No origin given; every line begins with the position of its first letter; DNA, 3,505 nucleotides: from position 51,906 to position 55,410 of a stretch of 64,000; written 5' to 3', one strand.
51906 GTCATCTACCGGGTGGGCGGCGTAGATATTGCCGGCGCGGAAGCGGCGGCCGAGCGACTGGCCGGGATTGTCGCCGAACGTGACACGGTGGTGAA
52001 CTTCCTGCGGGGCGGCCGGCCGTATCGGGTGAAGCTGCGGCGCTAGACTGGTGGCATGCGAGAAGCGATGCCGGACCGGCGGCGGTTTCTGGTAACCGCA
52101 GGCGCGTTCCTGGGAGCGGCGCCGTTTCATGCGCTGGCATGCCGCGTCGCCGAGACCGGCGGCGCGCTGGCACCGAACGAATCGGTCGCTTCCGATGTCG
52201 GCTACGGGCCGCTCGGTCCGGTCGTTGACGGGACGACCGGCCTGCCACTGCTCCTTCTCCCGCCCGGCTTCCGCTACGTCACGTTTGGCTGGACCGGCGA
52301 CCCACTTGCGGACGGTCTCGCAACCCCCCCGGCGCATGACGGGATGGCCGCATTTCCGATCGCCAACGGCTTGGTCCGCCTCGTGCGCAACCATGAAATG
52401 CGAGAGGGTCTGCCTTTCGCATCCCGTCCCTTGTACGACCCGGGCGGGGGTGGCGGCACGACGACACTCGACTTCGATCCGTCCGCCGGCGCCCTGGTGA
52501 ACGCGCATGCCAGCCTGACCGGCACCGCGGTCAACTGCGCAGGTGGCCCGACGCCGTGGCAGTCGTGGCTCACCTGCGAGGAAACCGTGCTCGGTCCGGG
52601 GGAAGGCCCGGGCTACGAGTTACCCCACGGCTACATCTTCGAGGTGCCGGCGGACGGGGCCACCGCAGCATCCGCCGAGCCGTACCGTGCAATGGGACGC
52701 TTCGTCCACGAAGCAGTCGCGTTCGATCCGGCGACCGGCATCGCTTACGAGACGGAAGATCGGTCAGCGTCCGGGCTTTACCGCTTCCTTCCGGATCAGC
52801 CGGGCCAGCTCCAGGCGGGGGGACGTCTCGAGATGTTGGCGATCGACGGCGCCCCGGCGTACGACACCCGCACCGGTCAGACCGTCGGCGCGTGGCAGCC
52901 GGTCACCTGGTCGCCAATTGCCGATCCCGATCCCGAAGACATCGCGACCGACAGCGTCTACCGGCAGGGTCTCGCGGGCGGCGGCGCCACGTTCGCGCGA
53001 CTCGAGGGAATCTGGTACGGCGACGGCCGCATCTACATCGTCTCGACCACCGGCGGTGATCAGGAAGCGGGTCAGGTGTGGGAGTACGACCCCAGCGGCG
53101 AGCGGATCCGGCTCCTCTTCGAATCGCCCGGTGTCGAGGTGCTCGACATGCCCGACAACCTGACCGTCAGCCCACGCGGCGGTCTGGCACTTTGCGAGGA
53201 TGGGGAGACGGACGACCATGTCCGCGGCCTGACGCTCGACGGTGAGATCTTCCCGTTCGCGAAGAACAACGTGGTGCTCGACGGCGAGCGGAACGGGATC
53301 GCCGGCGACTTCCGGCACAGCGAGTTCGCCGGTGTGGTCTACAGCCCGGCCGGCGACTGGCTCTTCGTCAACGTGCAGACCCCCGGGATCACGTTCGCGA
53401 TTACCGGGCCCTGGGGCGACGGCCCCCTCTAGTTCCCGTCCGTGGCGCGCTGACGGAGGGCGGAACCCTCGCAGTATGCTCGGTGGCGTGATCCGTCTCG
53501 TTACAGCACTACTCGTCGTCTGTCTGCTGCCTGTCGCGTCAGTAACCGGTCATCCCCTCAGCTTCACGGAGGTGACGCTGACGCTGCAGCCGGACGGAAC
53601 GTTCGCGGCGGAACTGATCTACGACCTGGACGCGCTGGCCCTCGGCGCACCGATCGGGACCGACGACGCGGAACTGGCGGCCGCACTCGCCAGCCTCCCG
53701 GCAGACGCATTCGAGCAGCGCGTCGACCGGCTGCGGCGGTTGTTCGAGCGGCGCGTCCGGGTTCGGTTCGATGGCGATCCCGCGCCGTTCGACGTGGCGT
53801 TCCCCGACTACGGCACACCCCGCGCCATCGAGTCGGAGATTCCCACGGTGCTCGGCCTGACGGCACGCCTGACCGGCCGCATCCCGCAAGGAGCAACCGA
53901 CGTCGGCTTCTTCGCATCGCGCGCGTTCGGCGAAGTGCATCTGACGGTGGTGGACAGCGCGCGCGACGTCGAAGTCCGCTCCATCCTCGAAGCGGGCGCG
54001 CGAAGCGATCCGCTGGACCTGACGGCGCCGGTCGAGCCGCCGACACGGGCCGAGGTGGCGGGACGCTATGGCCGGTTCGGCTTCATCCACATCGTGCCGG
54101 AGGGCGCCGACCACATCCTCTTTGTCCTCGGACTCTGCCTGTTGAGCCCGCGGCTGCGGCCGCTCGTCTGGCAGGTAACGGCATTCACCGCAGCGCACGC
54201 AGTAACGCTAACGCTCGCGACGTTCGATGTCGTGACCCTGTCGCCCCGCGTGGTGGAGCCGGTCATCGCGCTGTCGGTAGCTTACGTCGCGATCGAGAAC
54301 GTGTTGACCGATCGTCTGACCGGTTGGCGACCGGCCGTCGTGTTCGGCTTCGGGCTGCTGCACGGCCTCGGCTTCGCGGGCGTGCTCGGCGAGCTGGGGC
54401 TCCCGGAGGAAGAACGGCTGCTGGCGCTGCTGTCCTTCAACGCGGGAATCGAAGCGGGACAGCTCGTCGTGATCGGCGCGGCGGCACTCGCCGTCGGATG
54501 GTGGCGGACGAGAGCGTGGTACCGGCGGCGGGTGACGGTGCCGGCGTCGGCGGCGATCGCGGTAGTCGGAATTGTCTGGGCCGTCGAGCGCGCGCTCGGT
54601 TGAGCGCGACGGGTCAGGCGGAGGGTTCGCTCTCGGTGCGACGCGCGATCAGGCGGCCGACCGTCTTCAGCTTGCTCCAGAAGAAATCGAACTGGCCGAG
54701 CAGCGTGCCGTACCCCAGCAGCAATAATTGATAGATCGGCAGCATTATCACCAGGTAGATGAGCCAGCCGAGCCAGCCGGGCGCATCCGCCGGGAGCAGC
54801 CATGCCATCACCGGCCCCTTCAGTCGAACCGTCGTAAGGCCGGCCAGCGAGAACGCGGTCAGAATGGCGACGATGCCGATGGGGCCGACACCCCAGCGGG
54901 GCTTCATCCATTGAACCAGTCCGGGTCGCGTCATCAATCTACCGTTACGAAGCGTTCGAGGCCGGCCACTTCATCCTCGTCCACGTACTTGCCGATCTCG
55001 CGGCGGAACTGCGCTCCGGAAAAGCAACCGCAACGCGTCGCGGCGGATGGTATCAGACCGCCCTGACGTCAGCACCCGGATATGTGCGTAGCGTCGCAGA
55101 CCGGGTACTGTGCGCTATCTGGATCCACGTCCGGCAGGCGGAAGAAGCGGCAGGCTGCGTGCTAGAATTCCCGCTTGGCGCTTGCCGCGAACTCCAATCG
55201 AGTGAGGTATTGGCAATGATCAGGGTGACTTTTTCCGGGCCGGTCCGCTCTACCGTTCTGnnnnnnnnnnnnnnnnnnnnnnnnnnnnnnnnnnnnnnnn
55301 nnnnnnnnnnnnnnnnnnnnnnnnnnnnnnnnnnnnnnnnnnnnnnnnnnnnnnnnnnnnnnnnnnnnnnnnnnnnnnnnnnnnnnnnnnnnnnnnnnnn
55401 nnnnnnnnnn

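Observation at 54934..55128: Hidden 64-codon Cys-rich ORF with an in-frame TGA after Cys: selenoprotein candidate or fresh pseudogene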

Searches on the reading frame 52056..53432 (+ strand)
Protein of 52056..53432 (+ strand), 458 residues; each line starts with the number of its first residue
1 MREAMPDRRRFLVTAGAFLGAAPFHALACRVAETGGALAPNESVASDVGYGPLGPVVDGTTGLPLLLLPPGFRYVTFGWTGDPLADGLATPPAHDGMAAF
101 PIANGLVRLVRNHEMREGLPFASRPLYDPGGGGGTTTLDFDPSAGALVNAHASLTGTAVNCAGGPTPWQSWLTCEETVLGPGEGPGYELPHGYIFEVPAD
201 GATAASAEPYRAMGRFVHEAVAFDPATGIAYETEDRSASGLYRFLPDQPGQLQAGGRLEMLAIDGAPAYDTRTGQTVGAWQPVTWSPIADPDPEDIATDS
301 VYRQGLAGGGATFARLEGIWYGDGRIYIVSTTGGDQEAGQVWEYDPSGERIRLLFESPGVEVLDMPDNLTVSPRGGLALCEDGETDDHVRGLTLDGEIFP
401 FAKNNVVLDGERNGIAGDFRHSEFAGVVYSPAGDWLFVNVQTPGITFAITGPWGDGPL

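Call 8: search_protein_families(library=pfam, max_evalue=1, proteins=[window:52056-53432:+])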
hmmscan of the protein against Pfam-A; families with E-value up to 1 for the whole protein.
window:52056-53432:+ (458 aa): 1 family
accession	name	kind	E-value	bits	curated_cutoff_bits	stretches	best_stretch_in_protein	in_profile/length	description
PF05787.19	PhoX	-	8.4e-74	250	24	2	149-444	152-515/515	Alkaline phosphatase PhoX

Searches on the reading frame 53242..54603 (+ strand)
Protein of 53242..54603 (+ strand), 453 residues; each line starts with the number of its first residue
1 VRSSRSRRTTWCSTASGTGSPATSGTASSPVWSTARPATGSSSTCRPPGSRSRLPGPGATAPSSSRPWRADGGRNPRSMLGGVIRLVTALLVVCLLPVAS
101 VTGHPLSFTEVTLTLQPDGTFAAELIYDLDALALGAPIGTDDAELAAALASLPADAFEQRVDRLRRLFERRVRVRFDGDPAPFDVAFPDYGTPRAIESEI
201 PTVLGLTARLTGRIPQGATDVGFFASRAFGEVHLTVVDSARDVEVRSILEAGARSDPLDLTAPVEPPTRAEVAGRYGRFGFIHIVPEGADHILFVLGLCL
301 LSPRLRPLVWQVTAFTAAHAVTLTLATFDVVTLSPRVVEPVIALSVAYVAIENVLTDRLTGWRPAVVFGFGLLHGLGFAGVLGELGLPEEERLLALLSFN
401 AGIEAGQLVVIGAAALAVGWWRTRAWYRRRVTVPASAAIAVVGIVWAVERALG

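Call 8: search_protein_families(library=pfam, max_evalue=1, proteins=[window:53242-54603:+])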
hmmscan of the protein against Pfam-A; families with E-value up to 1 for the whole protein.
window:53242-54603:+ (453 aa): 1 family
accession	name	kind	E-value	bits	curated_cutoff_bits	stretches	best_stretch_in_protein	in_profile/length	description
PF13795.12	HupE_UreJ_2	-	1.1e-47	162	24.5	1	278-423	3-154/156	HupE / UreJ protein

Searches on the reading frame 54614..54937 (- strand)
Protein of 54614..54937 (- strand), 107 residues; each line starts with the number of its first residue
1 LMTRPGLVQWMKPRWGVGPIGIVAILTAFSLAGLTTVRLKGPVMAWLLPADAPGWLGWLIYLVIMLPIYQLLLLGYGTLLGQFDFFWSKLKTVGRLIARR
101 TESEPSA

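Call 8: search_protein_families(library=pfam, max_evalue=1, proteins=[window:54614-54937:-])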
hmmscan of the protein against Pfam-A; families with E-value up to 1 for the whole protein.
window:54614-54937:- (107 aa): 1 family
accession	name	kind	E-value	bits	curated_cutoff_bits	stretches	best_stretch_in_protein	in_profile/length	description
PF20584.3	DUF6787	-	6.1e-22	78.2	27.5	1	25-98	2-76/79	Family of unknown function (DUF6787)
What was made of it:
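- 54614..54934 (-): Intact DUF6787 gene, the only surviving gene of the cassette. Pfam PF20584 matches at E 6e-22 (call 8).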

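Call 9: search_protein_families(library=ncbifam, max_evalue=1, proteins=[window:54614-54937:-])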
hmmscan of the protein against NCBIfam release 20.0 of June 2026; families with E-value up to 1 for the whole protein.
window:54614-54937:- (107 aa): 0 families
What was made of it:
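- Tried and rejected: Pfam and NCBIfam scans of the candidate (TGA replaced by C) and of the fully open antisense + frame gave no family (calls 8, 9).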

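Call 37: find_related_loci(query=window:54614-54934:-, collection=metagenome_contigs, flank=2500)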
Query window:54614-54934:- (106 aa) in metagenome_contigs; peptide patterns used: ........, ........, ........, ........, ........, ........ (x = any residue, [..] = any of these).
482 stretches matched a pattern; 43 encode a relative of the query (tblastn E <= 1e-3); 43 distinct loci.
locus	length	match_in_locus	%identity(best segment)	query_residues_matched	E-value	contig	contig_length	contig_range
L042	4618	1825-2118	68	1-98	4e-41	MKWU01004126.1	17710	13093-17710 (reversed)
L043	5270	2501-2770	74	10-99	4e-40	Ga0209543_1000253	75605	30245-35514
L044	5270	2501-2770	74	10-99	4e-40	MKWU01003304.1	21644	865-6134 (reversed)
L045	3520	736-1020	74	6-100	2e-35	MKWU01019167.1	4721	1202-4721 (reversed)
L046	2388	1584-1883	70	6-105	1e-34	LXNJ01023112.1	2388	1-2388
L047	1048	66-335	77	10-99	4e-36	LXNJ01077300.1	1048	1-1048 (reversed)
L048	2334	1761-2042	71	6-99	3e-33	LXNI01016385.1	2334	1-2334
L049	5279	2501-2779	66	10-102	2e-31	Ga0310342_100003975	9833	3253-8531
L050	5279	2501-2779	65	10-102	5e-31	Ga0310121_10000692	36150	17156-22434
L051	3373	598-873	39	10-99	5e-18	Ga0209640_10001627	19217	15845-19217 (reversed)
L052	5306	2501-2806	35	4-99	1e-17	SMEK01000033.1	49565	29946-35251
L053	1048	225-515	37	5-99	9e-18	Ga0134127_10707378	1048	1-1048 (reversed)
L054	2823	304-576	40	7-95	2e-16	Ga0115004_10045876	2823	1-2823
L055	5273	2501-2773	40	7-95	2e-16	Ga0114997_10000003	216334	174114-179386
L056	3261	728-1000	40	7-95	2e-16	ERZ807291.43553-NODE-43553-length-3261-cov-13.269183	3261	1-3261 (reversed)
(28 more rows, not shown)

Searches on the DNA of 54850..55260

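Call 39: search_rna_families(source=window, start=54850, end=55260, threshold=evalue, max_evalue=10)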
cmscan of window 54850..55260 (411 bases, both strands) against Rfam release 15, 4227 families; matches with E-value up to 10: 0.
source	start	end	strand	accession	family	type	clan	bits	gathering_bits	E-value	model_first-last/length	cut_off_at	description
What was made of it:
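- On Bacterial selenoprotein gene: Rfam gives no match at E up to 10 (call 39).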
